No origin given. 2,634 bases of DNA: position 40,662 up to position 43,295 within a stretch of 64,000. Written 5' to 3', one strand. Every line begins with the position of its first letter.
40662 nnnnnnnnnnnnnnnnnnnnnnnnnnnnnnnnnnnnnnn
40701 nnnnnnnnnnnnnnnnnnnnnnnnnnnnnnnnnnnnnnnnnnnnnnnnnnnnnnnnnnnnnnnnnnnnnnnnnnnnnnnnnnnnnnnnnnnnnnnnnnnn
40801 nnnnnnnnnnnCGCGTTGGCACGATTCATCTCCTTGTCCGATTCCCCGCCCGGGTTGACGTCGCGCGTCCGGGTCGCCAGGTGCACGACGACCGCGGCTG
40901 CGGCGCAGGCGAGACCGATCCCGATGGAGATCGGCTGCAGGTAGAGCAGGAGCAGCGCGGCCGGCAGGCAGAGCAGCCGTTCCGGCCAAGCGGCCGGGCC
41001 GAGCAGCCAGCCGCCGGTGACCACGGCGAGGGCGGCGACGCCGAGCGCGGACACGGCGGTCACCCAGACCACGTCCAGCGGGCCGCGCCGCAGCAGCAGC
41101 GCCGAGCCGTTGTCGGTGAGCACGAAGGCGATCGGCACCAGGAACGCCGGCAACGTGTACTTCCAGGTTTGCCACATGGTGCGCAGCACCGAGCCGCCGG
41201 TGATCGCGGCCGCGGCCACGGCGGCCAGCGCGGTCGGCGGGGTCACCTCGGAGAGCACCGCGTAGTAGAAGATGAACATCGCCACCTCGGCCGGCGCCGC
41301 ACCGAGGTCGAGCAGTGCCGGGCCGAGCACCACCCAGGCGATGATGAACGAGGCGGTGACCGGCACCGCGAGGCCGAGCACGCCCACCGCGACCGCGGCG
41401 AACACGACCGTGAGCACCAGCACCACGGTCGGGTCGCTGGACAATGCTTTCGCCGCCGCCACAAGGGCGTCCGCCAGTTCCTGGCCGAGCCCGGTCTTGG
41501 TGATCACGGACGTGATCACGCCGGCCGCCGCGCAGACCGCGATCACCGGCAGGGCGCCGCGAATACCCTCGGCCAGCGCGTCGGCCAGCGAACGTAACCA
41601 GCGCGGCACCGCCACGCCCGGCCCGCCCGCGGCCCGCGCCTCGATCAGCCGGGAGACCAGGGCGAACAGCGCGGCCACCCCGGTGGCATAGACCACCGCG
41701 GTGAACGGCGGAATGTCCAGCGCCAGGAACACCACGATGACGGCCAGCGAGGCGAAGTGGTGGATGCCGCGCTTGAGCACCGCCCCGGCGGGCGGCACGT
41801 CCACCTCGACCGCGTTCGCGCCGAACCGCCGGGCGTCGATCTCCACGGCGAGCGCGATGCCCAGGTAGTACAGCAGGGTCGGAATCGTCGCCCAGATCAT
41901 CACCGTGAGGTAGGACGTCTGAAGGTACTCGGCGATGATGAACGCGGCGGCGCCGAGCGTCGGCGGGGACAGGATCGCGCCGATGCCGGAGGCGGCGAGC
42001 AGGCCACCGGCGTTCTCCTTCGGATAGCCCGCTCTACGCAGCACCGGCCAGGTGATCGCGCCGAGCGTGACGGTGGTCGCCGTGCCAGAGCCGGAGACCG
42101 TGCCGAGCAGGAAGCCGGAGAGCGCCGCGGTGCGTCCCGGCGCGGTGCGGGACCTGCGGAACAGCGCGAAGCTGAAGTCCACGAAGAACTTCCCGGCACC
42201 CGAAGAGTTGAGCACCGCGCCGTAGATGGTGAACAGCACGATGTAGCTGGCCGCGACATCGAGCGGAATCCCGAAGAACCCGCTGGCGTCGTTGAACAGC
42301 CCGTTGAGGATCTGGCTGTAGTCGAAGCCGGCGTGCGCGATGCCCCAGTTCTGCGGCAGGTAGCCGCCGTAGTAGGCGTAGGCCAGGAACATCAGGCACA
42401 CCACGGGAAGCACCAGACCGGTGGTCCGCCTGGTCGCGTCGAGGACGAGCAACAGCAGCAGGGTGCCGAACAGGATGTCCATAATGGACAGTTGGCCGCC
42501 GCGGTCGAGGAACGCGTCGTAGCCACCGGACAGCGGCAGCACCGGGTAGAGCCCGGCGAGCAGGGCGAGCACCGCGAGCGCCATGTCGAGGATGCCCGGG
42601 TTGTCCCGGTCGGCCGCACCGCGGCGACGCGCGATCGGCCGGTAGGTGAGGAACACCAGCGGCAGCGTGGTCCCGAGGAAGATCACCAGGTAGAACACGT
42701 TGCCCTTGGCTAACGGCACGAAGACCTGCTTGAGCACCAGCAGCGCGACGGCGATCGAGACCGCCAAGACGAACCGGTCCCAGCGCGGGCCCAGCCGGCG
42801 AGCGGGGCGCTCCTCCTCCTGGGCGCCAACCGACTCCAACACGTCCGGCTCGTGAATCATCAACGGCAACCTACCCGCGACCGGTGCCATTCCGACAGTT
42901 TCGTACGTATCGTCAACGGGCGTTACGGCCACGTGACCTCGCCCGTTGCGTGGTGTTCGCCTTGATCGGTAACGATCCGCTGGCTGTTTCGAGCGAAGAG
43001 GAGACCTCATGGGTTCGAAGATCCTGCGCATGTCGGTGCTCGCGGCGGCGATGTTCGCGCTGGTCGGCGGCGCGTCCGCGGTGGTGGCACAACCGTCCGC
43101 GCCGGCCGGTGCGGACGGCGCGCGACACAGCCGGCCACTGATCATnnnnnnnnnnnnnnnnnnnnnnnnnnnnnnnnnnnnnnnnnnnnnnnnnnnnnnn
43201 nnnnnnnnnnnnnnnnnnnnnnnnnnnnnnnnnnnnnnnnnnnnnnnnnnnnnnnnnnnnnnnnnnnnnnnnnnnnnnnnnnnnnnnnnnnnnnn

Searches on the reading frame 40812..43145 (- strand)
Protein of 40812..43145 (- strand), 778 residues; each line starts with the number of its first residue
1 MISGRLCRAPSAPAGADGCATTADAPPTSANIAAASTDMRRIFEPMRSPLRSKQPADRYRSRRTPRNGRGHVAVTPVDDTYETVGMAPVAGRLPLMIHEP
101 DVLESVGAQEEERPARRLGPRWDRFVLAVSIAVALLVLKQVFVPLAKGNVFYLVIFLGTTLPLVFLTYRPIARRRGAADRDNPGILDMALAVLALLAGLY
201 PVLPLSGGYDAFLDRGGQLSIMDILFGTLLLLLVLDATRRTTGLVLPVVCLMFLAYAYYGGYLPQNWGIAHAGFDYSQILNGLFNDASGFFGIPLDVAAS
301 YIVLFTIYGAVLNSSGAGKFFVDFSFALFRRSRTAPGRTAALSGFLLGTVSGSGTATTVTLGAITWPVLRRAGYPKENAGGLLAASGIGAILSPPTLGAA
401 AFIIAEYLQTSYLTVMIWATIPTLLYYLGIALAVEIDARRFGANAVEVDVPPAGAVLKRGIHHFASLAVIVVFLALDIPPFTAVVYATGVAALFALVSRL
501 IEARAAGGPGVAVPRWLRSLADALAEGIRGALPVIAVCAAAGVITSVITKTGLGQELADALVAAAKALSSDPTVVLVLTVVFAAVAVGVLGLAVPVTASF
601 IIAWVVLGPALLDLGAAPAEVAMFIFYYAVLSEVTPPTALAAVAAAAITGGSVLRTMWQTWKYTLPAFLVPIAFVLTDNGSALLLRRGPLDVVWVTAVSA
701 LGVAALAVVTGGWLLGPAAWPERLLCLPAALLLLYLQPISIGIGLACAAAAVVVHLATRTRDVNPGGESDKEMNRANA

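Call 69: search_protein_families(library=pfam, proteins=[window:40812-43145:-], max_evalue=0.00001)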
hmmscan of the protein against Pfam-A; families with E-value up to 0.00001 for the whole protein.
window:40812-43145:- (778 aa): 1 family
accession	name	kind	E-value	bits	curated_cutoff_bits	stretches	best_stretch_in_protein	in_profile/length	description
PF06808.19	DctM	-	6.2e-59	200.3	23.8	1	230-673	2-406/413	Tripartite ATP-independent periplasmic transporter, DctM component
